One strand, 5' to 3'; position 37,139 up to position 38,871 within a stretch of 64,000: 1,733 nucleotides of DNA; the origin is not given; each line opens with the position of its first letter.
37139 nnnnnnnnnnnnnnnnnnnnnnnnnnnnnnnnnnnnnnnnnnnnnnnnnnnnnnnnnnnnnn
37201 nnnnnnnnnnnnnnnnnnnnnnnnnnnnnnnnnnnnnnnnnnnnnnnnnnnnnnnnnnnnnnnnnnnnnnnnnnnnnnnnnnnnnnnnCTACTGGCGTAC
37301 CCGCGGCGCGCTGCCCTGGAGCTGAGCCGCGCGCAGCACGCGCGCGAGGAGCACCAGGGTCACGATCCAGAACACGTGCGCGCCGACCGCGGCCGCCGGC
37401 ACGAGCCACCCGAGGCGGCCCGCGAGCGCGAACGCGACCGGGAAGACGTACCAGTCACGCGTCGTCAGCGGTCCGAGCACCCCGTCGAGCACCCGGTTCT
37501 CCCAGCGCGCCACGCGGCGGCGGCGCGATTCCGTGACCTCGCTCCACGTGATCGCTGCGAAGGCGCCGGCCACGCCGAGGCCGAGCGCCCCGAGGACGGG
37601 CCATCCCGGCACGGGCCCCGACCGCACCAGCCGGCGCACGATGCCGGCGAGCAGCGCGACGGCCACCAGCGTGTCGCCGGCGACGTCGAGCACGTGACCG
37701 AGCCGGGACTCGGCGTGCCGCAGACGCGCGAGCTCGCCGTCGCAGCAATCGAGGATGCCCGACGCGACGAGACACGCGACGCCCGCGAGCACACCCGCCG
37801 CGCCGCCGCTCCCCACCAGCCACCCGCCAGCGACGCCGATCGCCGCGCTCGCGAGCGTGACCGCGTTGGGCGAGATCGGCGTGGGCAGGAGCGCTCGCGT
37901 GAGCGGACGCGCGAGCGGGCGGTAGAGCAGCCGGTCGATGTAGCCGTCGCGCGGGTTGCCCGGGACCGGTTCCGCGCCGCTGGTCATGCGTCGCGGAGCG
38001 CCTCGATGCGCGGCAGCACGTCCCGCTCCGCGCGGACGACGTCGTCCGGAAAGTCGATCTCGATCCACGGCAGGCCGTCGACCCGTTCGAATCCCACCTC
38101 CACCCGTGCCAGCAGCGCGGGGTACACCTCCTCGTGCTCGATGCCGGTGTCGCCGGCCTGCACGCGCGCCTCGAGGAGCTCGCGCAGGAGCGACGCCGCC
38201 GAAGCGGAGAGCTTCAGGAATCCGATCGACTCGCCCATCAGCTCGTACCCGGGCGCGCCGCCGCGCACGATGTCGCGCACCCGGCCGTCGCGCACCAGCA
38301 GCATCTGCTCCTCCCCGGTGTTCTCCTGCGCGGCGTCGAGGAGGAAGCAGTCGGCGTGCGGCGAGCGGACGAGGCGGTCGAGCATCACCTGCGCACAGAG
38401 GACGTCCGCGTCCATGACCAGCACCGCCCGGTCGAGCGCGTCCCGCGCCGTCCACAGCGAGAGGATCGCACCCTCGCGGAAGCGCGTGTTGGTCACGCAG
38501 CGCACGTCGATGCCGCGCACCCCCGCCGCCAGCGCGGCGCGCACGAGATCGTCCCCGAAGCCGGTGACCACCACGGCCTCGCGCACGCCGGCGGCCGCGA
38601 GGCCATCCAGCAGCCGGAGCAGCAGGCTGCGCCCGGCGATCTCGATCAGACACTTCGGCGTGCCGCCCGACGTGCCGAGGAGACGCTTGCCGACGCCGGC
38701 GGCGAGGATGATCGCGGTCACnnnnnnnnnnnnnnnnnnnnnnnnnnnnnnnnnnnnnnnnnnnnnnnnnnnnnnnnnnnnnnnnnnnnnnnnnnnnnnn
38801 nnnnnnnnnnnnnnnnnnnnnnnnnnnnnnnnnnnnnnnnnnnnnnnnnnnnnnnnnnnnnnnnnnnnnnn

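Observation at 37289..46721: AEP phosphonate core coupled to CDP-alcohol transferase: candidate bacterial phosphonolipid pathway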

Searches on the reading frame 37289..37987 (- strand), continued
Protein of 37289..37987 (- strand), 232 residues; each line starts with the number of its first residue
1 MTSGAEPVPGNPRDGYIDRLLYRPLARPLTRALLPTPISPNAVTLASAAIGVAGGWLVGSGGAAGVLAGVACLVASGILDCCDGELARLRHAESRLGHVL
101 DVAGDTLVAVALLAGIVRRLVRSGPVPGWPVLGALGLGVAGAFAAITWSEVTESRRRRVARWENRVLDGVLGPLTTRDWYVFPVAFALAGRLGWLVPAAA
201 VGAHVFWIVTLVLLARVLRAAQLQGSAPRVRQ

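Call 90: fold_search(model_id=the predicted structure, library=pdb)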
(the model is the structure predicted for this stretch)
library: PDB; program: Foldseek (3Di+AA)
matches with E <= 10: 90; with E <= 0.001: 5
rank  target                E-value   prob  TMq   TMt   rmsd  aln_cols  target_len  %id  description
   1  6h53_B                2.8e-04  1.00  0.45  0.53   8.8       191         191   24  Crystal structure of Mycobacterium tuberculosis phosphatidylinositol phosphate synthase (PgsA1) in apo form (released 2019-05-15)
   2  4o6n_A                4.2e-04  1.00  0.62  0.45   4.7       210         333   23  Structure of AF2299, a CDP-alcohol phosphotransferase (CDP-bound) (released 2014-05-14)
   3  4o6m_B                4.2e-04  1.00  0.60  0.43   4.7       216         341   21  Structure of AF2299, a CDP-alcohol phosphotransferase (CMP-bound) (released 2014-05-14)
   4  4o6m_A                4.8e-04  1.00  0.62  0.45   4.7       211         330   23  Structure of AF2299, a CDP-alcohol phosphotransferase (CMP-bound) (released 2014-05-14)
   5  6h5a_A                6.6e-04  1.00  0.45  0.50   8.8       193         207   23  Crystal structure of Mycobacterium tuberculosis phosphatidylinositol phosphate synthase (PgsA1) in complex with mangan (released 2019-05-15)
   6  4q7c_A                1.1e-03  1.00  0.62  0.45   4.6       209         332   23  Structure of AF2299, a CDP-alcohol phosphotransferase (released 2014-05-28)
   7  6wm5_A                1.2e-03  1.00  0.43  0.31   9.7       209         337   22  Structure of a phosphatidylinositol-phosphate synthase (PIPS) from Mycobacterium kansasii (released 2020-05-27)
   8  6h53_A                1.3e-03  1.00  0.44  0.52   8.7       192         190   23  Crystal structure of Mycobacterium tuberculosis phosphatidylinositol phosphate synthase (PgsA1) in apo form (released 2019-05-15)
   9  6h5a_B                1.3e-03  1.00  0.45  0.49   8.9       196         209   23  Crystal structure of Mycobacterium tuberculosis phosphatidylinositol phosphate synthase (PgsA1) in complex with mangan (released 2019-05-15)
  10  6wmv_A                2.7e-03  1.00  0.44  0.33   7.5       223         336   21  Structure of a phosphatidylinositol-phosphate synthase (PIPS) from Mycobacterium kansasii with evidence of substrate b (released 2020-05-27)
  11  6h59_A                4.4e-03  1.00  0.44  0.50   9.0       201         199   22  Crystal structure of Mycobacterium tuberculosis phosphatidylinositol phosphate synthase (PgsA1) with CDP-DAG bound (released 2019-05-15)
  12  4mnd                  4.8e-03  1.00  0.58  0.36   4.6       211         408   22  Crystal structure of Archaeoglobus fulgidus IPCT-DIPPS bifunctional membrane protein (released 2014-07-02)
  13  6h59_B                6.0e-03  1.00  0.43  0.49   9.0       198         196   23  Crystal structure of Mycobacterium tuberculosis phosphatidylinositol phosphate synthase (PgsA1) with CDP-DAG bound (released 2019-05-15)
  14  6wmv_C                6.3e-03  1.00  0.45  0.33   7.7       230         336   20  Structure of a phosphatidylinositol-phosphate synthase (PIPS) from Mycobacterium kansasii with evidence of substrate b (released 2020-05-27)
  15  5d91                  1.1e-02  1.00  0.53  0.39   6.0       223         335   19  Structure of a phosphatidylinositolphosphate (PIP) synthase from Renibacterium Salmoninarum (released 2015-11-11)
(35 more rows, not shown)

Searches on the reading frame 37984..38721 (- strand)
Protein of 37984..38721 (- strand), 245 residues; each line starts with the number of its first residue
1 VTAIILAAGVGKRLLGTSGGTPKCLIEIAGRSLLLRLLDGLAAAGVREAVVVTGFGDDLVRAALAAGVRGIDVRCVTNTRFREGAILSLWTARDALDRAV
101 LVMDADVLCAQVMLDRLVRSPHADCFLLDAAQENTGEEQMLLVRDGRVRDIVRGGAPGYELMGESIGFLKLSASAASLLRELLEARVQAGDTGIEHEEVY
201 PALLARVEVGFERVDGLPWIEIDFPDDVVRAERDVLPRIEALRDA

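Call 9: search_protein_families(library=pfam, proteins=[window:37984-38721:-], max_evalue=0.001)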
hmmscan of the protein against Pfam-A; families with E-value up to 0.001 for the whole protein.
window:37984-38721:- (245 aa): 3 families
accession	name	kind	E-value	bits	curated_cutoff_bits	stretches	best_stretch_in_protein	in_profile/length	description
PF12804.13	NTP_transf_3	-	8.9e-14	52.4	27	1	3-124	1-117/160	MobA-like NTP transferase domain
PF00483.29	NTP_transferase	-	2.4e-07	31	21.2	1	3-119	2-122/245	Nucleotidyl transferase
PF01128.25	IspD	-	1.5e-06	28.6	27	1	1-118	1-114/221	2-C-methyl-D-erythritol 4-phosphate cytidylyltransferase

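Call 10: search_protein_families(library=ncbifam, proteins=[window:37984-38721:-], max_evalue=0.001)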
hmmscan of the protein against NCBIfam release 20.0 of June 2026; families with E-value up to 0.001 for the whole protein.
window:37984-38721:- (245 aa): 26 families (the best 25 are shown)
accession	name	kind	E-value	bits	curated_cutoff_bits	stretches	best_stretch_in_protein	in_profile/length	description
NF041135.1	IPPtranDIPPsyn_Thcocales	equivalog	3.9e-19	69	580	1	1-235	1-217/419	bifunctional L-myo-inositol-1-phosphate cytidylyltransferase/CDP-L-myo-inositol myo-inositolphosphotransferase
TIGR03992.1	Arch_glmU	subfamily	4.1e-18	65.4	292.1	1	1-237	1-229/393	bifunctional sugar-1-phosphate nucleotidylyltransferase/acetyltransferase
NF041313.1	UDPGP_AglF_Halo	equivalog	1.4e-14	54.1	400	1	1-152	1-156/234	UTP--glucose-1-phosphate uridylyltransferase AglF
NF038362.1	Sden_1164_fam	equivalog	2e-14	53.7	300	1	2-240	3-263/266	Sden_1164 family protein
NF045761.1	NAMPUrTaseMurU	equivalog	2.5e-10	40.6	250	1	1-110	1-111/226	N-acetylmuramate alpha-1-phosphate uridylyltransferase MurU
NF052502.1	man1P_GTase_Rv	exception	2.6e-10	39.7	440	1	2-236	2-231/352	mannose-1-phosphate guanylyltransferase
TIGR01173.1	glmU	equivalog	3.5e-10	39.3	366.85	1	1-152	1-150/452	bifunctional UDP-N-acetylglucosamine diphosphorylase/glucosamine-1-phosphate N-acetyltransferase GlmU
NF045665.1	NTPtran_DVU1551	equivalog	3.9e-10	39.3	315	1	1-99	1-90/359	DVU_1551 family NTP transferase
NF010932.0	PRK14352.1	equivalog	6.4e-09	35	611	1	2-152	8-161/488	bifunctional UDP-N-acetylglucosamine diphosphorylase/glucosamine-1-phosphate N-acetyltransferase GlmU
NF045697.1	MurNAcPUrMurU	equivalog_domain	1.2e-08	34.7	370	1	4-66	1-63/229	N-acetylmuramate alpha-1-phosphate uridylyltransferase MurU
NF010933.0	PRK14353.1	equivalog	1.6e-08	33.7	505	1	2-152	7-157/453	bifunctional UDP-N-acetylglucosamine diphosphorylase/glucosamine-1-phosphate N-acetyltransferase GlmU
NF045782.1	NicBOxredNboR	equivalog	4.7e-08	33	260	1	2-133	10-135/206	nicotine blue oxidoreductase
NF041173.1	Sug_nt_acttase_Thmprot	equivalog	5.3e-07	28.9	600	1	1-236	1-228/405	bifunctional sugar-1-phosphate nucleotidylyltransferase/acetyltransferase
TIGR03310.1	matur_MocA_YgfJ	equivalog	1.2e-06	28.7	186.45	1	3-107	2-100/188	molybdenum cofactor cytidylyltransferase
NF010934.1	PRK14354.1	equivalog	2e-06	26.6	450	1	3-66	2-62/447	bifunctional UDP-N-acetylglucosamine diphosphorylase/glucosamine-1-phosphate N-acetyltransferase GlmU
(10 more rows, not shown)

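Call 34: search_solved_structures(query=window:37984-38721:-, max_evalue=0.001, show_alignments=2)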
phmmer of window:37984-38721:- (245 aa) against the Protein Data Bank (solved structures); distinct sequences matched with E-value up to 0.001: 13.
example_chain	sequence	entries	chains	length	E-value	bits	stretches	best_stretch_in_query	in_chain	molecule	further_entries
2xme_A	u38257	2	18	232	2e-10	44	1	1-233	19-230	CTP-INOSITOL-1-PHOSPHATE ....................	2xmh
4mnd_A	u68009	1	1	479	7.8e-10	42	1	1-236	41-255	CTP L-myo-inositol-1-phosphate cytidylyltransferase/CDP-L-myo-inositol myo-inositolphospho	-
6pd1_A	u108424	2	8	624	2.6e-09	40.3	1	3-239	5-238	Nucleotidyl transferase/aminotransferase, class V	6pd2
1jyk_A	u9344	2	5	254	3.7e-07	33.3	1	2-229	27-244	CTP:phosphocholine Cytidylyltransferase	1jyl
7d72_K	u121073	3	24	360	8.7e-07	32.1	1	1-110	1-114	Mannose-1-phosphate guanyltransferase beta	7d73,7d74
7whr_B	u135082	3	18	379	4.9e-06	29.6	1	1-237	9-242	Nucleotidyl transferase family protein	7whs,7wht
4y7t_A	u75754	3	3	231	2.4e-05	27.4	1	1-69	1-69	Nucleotidyl transferase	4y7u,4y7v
5xhw_A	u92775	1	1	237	2.5e-05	27.3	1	3-60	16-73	Putative 6-deoxy-D-mannoheptose pathway protein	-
6jq8_A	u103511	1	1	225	2.6e-05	27.3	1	3-60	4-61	Putative 6-deoxy-D-mannoheptose pathway protein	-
8hhd_A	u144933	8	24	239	0.00012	25.1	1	1-69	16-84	Nucleotidyl transferase | N-acetylmuramate alpha-1-phosphate uridylyltransferase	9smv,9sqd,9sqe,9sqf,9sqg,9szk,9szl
3okr_A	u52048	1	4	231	0.0006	22.8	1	2-105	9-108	2-C-methyl-D-erythritol 4-phosphate cytidylyltransferase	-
3q7u_A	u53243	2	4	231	0.0006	22.8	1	2-105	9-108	2-C-methyl-D-erythritol 4-phosphate cytidyltransferase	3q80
2xwn_A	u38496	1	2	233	0.00062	22.8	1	2-105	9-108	2-C-METHYL-D-ERYTHRITOL 4-PHOSPHATE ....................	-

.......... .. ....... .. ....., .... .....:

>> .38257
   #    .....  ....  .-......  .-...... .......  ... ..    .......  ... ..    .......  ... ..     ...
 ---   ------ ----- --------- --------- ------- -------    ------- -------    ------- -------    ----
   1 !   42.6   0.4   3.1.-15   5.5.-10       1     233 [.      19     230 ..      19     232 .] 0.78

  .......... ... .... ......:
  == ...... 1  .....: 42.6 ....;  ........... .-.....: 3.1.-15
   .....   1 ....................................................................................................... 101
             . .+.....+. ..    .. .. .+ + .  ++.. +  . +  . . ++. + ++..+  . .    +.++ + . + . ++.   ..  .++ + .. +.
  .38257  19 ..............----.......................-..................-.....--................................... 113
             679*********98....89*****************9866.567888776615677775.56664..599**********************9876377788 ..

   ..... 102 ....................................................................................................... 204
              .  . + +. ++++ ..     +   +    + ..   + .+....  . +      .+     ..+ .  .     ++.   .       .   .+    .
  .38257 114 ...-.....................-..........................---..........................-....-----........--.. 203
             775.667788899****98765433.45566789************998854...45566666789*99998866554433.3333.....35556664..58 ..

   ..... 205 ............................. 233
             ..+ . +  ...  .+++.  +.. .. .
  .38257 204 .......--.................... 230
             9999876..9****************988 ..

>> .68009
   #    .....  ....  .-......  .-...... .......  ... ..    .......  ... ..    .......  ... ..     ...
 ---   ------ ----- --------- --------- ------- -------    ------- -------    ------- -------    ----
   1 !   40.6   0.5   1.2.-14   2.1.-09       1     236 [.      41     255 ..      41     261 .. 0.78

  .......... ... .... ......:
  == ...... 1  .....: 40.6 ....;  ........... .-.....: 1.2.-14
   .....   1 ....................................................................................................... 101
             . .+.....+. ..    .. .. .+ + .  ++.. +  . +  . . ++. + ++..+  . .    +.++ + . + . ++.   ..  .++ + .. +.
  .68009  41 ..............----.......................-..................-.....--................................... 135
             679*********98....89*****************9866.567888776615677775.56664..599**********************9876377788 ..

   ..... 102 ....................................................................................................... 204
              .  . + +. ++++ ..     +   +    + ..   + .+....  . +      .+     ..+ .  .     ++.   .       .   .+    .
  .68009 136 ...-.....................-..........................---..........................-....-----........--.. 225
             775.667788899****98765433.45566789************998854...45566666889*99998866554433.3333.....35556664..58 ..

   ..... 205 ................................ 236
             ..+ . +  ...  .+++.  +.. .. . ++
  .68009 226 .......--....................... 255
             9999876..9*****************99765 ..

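Call 94: search_solved_structures(query=window:37984-38721:-, max_evalue=0.000001, show_alignments=4)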
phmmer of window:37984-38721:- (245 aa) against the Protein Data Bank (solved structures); distinct sequences matched with E-value up to 0.000001: 5.
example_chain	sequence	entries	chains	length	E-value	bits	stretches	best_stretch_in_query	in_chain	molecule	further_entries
2xme_A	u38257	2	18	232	2e-10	44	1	1-233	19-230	CTP-INOSITOL-1-PHOSPHATE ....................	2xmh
4mnd_A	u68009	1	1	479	7.8e-10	42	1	1-236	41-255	CTP L-myo-inositol-1-phosphate cytidylyltransferase/CDP-L-myo-inositol myo-inositolphospho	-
6pd1_A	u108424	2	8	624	2.6e-09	40.3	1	3-239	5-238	Nucleotidyl transferase/aminotransferase, class V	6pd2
1jyk_A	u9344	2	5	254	3.7e-07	33.3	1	2-229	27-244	CTP:phosphocholine Cytidylyltransferase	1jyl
7d72_K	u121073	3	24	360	8.7e-07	32.1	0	1-110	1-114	Mannose-1-phosphate guanyltransferase beta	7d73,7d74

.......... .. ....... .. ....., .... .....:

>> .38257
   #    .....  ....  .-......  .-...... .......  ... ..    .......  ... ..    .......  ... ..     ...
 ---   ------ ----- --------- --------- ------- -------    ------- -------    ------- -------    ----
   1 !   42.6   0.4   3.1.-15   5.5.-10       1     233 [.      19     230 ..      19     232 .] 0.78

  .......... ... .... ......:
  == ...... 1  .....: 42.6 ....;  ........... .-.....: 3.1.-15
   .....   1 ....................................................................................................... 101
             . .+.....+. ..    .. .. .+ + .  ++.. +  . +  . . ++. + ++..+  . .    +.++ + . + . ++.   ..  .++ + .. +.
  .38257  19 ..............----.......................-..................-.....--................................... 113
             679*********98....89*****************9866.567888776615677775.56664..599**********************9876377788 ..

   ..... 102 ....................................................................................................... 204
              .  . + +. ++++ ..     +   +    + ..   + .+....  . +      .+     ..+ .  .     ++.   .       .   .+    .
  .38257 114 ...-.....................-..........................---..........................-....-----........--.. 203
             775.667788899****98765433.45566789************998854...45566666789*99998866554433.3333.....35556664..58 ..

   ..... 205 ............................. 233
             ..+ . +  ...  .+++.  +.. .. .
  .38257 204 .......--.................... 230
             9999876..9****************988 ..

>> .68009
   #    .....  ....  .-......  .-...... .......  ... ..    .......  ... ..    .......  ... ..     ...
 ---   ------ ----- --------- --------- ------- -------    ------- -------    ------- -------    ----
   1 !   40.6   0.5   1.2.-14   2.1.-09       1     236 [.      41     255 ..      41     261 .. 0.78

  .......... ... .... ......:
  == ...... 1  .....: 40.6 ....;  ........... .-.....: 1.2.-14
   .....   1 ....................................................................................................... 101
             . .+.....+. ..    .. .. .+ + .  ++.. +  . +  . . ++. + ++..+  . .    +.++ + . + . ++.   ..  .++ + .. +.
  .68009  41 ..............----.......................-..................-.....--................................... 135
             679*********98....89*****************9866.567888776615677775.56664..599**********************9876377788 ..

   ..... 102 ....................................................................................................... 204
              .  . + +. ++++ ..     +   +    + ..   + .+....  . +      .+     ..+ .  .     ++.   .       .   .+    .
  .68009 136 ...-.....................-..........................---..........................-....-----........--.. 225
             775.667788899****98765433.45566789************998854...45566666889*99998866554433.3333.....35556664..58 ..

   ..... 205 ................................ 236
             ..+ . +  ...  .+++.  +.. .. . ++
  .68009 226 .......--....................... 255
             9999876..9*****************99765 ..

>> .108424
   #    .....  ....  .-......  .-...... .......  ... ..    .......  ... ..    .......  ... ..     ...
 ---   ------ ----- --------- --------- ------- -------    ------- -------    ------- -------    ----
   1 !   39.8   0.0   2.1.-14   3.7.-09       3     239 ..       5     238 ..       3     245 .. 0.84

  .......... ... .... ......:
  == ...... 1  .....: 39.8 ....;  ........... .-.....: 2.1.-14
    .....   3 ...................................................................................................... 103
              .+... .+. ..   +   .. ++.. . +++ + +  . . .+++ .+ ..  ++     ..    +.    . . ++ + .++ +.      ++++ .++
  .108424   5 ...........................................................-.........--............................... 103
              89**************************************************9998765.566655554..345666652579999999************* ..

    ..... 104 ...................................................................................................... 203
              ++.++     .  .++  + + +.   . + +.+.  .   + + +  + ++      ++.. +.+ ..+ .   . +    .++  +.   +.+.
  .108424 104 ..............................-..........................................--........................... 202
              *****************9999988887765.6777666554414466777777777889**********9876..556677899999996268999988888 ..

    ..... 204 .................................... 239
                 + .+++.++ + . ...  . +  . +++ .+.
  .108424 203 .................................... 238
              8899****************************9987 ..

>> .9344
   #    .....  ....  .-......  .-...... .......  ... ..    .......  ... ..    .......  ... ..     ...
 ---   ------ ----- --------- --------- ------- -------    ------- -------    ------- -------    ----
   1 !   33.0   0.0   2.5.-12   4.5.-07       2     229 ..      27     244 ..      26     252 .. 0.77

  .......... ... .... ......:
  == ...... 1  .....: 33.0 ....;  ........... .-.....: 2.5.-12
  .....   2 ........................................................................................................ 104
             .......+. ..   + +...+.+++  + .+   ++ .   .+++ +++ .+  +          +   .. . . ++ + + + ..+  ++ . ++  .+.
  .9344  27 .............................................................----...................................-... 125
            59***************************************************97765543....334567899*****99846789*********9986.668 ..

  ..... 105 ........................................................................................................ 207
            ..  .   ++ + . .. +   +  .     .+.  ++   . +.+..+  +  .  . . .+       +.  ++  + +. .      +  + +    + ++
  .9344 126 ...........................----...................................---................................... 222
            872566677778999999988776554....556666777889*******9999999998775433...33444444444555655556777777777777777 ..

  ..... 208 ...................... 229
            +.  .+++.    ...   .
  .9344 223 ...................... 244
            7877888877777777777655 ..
